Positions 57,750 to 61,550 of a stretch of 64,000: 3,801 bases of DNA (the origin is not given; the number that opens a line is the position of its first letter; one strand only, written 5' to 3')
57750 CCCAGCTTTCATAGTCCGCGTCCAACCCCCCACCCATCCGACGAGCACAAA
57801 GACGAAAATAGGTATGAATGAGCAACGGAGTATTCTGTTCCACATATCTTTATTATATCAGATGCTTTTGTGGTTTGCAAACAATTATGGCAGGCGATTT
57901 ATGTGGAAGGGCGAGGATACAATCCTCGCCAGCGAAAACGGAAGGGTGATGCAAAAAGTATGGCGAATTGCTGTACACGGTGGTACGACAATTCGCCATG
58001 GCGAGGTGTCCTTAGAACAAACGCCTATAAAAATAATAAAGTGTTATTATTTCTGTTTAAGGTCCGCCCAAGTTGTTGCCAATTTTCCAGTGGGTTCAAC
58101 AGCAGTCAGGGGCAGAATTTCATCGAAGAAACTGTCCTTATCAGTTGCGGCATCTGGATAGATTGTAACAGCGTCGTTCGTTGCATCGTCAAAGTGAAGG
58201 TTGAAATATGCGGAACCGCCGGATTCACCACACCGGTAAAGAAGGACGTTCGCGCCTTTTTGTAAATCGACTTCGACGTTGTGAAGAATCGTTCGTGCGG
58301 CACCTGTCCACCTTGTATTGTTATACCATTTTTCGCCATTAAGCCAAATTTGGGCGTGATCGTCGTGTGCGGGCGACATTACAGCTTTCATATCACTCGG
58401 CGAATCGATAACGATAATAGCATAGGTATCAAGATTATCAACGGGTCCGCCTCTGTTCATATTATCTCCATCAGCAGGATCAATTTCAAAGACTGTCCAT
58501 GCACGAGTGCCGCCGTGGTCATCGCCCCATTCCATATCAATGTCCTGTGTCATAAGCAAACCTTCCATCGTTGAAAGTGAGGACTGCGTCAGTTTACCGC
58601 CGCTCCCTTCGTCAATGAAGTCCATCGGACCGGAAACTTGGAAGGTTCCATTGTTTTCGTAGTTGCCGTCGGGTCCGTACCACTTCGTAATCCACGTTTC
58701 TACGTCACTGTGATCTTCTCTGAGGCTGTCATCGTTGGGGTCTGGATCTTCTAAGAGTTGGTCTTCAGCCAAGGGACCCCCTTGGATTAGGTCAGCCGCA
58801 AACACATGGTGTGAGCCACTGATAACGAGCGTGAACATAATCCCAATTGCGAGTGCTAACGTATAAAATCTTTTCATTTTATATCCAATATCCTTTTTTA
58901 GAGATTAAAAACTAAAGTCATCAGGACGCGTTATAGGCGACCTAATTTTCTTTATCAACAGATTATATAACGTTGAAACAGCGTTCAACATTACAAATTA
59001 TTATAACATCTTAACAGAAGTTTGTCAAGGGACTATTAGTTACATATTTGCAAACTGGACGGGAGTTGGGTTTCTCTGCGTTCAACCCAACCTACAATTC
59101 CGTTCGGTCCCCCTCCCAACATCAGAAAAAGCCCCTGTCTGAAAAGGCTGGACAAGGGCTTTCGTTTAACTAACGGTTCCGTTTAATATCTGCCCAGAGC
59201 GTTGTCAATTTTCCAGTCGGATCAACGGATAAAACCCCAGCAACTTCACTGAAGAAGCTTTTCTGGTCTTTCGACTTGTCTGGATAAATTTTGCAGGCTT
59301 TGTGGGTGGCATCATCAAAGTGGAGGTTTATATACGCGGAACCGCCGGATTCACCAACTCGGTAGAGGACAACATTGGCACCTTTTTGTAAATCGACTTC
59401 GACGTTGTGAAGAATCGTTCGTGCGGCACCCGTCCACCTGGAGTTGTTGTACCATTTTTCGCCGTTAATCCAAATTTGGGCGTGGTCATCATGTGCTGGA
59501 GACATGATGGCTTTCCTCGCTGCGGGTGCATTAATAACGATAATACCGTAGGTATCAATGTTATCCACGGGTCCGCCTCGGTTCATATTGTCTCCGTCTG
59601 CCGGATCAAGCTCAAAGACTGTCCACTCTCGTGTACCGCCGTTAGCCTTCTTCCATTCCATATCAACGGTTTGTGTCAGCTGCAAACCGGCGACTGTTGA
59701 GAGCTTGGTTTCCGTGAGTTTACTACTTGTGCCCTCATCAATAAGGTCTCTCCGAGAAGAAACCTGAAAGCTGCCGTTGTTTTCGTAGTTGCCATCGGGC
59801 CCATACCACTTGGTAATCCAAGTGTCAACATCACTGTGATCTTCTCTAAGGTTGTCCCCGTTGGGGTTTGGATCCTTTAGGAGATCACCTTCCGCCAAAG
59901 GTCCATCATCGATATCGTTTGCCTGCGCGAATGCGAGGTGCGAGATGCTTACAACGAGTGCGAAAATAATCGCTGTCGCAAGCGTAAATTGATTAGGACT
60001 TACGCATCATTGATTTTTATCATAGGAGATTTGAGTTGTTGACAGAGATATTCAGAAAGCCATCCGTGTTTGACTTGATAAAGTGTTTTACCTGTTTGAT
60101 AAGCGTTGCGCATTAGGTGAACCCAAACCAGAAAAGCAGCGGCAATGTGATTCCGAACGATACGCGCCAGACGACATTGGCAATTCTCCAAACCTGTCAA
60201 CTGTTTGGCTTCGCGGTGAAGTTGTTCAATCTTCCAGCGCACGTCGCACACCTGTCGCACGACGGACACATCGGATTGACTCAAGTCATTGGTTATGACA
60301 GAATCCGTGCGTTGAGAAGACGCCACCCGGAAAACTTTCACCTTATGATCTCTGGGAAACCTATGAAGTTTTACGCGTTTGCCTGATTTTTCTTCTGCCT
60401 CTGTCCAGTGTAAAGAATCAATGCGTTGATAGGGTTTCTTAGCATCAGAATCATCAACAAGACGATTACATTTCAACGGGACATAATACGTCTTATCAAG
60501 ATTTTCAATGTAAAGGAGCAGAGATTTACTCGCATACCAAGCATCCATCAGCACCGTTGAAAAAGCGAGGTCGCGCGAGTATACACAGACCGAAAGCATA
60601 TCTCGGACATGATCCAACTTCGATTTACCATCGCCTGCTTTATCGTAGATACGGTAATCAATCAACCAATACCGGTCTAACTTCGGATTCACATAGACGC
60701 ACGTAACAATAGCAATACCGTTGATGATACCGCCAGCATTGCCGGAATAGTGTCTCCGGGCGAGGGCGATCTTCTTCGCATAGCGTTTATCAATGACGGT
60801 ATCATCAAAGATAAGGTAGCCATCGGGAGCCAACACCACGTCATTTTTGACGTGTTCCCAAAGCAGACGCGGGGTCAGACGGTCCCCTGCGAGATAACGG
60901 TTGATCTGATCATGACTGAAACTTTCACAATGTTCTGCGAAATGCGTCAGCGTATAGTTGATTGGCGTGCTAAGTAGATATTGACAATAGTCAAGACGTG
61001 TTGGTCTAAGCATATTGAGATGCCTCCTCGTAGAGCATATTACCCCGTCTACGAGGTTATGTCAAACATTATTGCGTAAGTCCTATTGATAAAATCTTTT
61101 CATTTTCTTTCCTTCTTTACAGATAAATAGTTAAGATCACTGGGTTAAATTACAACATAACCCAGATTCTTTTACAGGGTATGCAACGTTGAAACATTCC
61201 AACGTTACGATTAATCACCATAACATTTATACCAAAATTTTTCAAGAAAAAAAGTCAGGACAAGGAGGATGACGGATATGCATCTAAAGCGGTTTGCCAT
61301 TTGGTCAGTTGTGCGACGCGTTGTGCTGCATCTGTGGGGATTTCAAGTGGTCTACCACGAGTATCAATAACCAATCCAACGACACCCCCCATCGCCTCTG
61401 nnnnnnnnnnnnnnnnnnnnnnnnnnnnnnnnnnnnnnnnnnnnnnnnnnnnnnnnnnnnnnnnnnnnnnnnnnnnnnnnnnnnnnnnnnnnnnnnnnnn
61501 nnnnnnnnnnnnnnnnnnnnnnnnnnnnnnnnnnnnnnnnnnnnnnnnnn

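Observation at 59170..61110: IS701-like element inserted into codon 6 of a secreted-protein gene, with the transposase stop inside the TIR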

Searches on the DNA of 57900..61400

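Call 80: search_rna_families(source=window, start=57900, end=61400, threshold=evalue, max_evalue=1)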
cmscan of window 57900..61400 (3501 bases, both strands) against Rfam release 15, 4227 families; matches with E-value up to 1: 0.
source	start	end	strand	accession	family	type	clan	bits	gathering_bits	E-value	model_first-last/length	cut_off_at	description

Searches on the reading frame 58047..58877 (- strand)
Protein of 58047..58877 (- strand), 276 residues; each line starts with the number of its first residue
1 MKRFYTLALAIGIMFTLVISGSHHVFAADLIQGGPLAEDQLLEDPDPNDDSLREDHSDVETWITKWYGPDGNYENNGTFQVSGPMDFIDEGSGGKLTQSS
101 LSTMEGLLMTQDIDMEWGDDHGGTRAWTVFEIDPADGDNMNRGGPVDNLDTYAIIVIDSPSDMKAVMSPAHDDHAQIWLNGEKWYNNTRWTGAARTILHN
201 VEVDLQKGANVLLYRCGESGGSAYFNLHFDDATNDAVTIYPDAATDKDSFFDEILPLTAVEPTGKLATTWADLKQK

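Call 6: search_protein_families(library=pfam, proteins=[window:58047-58877:-], max_evalue=0.1)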
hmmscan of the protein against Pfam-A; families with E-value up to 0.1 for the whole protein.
window:58047-58877:- (276 aa): 0 families

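Call 7: search_protein_families(library=ncbifam, proteins=[window:58047-58877:-], max_evalue=0.1)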
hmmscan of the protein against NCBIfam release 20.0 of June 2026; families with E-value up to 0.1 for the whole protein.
window:58047-58877:- (276 aa): 0 families

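Call 14: find_encoding_contigs(protein=window:58047-58877:-, flank=5000, max_places=6)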
Protein window:58047-58877:- (276 aa): 3 contigs read that carry it; 2 places shown.
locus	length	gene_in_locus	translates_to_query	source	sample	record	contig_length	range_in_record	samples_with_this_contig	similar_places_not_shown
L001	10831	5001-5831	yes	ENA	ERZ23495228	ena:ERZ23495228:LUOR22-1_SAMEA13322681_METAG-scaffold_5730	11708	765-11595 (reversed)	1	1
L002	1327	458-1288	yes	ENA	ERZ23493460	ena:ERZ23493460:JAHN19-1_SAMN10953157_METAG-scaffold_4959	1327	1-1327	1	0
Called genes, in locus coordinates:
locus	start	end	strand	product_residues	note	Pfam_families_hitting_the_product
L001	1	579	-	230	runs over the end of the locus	?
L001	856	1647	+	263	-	PF01261:AP_endonuc_2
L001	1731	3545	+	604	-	PF13941:MutL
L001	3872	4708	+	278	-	-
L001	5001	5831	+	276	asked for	-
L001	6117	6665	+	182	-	PF13414:TPR_11, PF13432:TPR_16, PF14559:TPR_19 (weak), PF13424:TPR_12, PF13432:TPR_16, PF00515:TPR_1, PF07719:TPR_2, PF13414:TPR_11, +6 more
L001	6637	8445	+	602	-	PF13584:BatD (weak)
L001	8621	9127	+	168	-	PF05425:CopD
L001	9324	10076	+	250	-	PF21350:Cas6_I-A, PF01881:Cas_Cas6_C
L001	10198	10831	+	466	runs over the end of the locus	?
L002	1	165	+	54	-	?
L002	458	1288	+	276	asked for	-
